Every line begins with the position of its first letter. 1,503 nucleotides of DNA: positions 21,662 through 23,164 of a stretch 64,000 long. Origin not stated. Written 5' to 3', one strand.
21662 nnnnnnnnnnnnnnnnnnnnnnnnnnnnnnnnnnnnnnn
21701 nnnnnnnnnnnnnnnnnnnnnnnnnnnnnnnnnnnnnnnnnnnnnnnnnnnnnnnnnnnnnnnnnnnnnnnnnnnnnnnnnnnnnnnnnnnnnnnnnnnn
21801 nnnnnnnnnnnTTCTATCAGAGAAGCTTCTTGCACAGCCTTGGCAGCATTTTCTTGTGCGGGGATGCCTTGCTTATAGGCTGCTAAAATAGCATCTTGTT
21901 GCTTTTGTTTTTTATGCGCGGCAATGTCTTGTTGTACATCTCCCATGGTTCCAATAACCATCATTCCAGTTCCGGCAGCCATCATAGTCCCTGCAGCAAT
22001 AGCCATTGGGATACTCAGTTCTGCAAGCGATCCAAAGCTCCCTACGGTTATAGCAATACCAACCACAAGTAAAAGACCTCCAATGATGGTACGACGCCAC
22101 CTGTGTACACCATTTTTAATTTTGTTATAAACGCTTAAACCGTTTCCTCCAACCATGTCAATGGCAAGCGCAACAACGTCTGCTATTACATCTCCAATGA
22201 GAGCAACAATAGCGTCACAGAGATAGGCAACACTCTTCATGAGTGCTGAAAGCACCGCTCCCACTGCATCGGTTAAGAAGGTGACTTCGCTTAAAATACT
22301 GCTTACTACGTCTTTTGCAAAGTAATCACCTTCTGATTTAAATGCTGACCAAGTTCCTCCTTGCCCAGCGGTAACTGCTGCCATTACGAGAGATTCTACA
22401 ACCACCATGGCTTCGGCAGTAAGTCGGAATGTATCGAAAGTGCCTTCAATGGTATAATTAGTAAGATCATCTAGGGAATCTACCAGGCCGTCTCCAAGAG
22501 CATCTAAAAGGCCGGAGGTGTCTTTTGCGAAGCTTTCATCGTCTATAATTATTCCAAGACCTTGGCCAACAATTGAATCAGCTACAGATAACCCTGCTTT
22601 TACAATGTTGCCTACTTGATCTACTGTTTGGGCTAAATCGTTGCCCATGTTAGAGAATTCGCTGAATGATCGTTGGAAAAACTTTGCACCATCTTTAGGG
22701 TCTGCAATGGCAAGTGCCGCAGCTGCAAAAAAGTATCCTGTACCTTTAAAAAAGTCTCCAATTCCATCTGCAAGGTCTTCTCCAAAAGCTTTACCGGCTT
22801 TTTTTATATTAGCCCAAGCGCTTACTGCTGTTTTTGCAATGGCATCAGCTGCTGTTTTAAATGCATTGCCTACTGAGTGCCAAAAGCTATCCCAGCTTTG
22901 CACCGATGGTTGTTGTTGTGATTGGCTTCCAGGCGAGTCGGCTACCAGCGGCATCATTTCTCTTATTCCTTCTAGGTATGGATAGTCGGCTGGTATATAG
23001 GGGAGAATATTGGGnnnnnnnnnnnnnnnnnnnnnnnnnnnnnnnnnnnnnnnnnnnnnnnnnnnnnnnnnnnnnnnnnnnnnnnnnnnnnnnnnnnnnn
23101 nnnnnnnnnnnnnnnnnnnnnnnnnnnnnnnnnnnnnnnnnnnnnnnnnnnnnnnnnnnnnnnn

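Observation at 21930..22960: Gly/Ala-rich hydrophobic core with a bilobed transmembrane segment in protein C (Inc- or translocator-like)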

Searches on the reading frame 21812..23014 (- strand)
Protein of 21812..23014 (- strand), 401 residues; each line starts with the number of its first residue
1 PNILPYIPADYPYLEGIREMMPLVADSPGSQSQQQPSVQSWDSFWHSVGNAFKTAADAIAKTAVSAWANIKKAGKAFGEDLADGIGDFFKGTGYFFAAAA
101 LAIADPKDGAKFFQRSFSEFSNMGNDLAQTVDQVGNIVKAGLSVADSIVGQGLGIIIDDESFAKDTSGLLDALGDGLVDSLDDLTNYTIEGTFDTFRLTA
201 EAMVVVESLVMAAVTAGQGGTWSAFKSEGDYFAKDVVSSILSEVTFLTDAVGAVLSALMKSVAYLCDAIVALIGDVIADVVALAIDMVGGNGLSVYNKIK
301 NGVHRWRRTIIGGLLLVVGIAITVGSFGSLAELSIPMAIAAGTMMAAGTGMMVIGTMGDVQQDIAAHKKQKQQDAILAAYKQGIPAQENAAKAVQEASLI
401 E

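Call 51: predict_structure(alignment_id=A4)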
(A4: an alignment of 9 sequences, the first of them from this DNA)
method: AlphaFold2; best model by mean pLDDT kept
length: 401 residues; sequences in the alignment: 9
mean_pLDDT: 34.9   pTM: 0.28
mean pLDDT of the five models: 34.9, 33.3, 32.4, 32.0, 30.6
residues with pLDDT >= 90: 0; 70-90: 0; 50-70: 13; < 50: 388
segments of 3 or more residues with pLDDT < 50: 1-8, 10-113, 133-401
pLDDT, mean of each block of 10 residues (from residue 1): 37 39 31 28 29 29 37 42 44 40 38 50 51 46 38 33 34 37 39 38 34 36 36 29 29 37 38 35 32 35 34 30 27 25 25 26 29 30 35 32 33
secondary structure, 60 per line:
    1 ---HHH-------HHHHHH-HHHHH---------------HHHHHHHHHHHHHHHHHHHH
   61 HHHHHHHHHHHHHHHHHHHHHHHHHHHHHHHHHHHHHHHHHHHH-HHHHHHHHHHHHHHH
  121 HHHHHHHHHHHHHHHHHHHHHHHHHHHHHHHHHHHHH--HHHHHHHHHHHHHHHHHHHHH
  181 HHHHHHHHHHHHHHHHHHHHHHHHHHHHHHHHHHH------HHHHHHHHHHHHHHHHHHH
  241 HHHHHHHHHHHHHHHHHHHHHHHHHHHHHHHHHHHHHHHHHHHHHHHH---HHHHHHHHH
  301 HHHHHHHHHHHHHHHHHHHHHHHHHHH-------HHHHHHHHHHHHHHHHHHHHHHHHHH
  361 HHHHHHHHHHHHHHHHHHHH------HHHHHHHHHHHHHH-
elements in order: H14-19 H21-25 H41-104 H106-157 H160-215 H222-288 H292-327 H335-380 H387-400

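Call 70: fold_search(model_id=the predicted structure, library=pdb)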
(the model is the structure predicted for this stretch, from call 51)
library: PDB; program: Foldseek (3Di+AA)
matches with E <= 10: 221; with E <= 0.001: 0
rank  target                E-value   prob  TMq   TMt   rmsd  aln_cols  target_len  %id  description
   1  4tx5_A                3.8e-01  0.96  0.27  0.54   8.4       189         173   10  Crystal structure of Smac-DIABLO (in space group P65) (released 2015-07-15)
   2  1few                  4.8e-01  0.60  0.22  0.34   8.2       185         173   11  CRYSTAL STRUCTURE OF SMAC/DIABLO (released 2000-09-13)
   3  2ch7_A                4.8e-01  0.16  0.16  0.19  54.3       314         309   13  Crystal structure of the cytoplasmic domain of a bacterial chemoreceptor from Thermotoga maritima (released 2006-04-18)
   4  9g9o_A                5.0e-01  0.09  0.11  0.11  28.2       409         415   13  Lipid III flippase WzxE with NB10 and NB7 nanobodies in outward-facing conformation - crystal 2 (released 2025-01-22)
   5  1g73_A                6.0e-01  0.91  0.23  0.53   7.7       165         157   11  CRYSTAL STRUCTURE OF SMAC BOUND TO XIAP-BIR3 DOMAIN (released 2001-01-10)
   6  9a69_B                6.8e-01  0.20  0.18  0.12  57.4       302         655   10  Integrative model of MCPB-MCPC by crosslinking MS and deep learning (released 2024-09-18)
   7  7bcw_A                7.2e-01  0.09  0.13  0.10  25.4       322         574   10  Structure of MsbA in Salipro with ADP vanadate (released 2022-01-12)
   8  9g9n_A                8.6e-01  0.09  0.13  0.13  24.9       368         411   13  Lipid III flippase WzxE with NB10 and NB7 nanobodies in inward-facing conformation - crystal 1 (released 2025-01-22)
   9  6u1s_A                9.0e-01  0.14  0.16  0.19  31.7       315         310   12  Cryo-EM structure of a de novo designed 16-helix transmembrane nanopore, TMHC8_R. (released 2020-08-19)
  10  4tql_B                9.0e-01  0.13  0.15  0.23  39.1       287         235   10  Computationally designed three helix bundle (released 2014-10-15)
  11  9fqr_F5               9.0e-01  0.12  0.15  0.17  58.5       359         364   11  96-nm repeat of axonemal doublet microtubules from bovine sperm (released 2025-03-26)
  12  4tx5_B                9.8e-01  0.54  0.24  0.40   7.5       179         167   11  Crystal structure of Smac-DIABLO (in space group P65) (released 2015-07-15)
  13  7vr5                  9.8e-01  0.06  0.11  0.09  31.9       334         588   13  Crystal structure of CmABCB1 W114Y/W161Y/W363Y/W364Y/M391W (4WY/M391W) mutant (released 2022-09-07)
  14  9qxx_A                1.0e+00  0.15  0.17  0.11  41.9       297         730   12  JetABC DNA loaded state dimer (released 2025-10-01)
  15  8e2i_E                1.1e+00  0.35  0.20  0.32  10.0       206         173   11  Cryo-EM structure of BIRC6/Smac (released 2023-02-15)
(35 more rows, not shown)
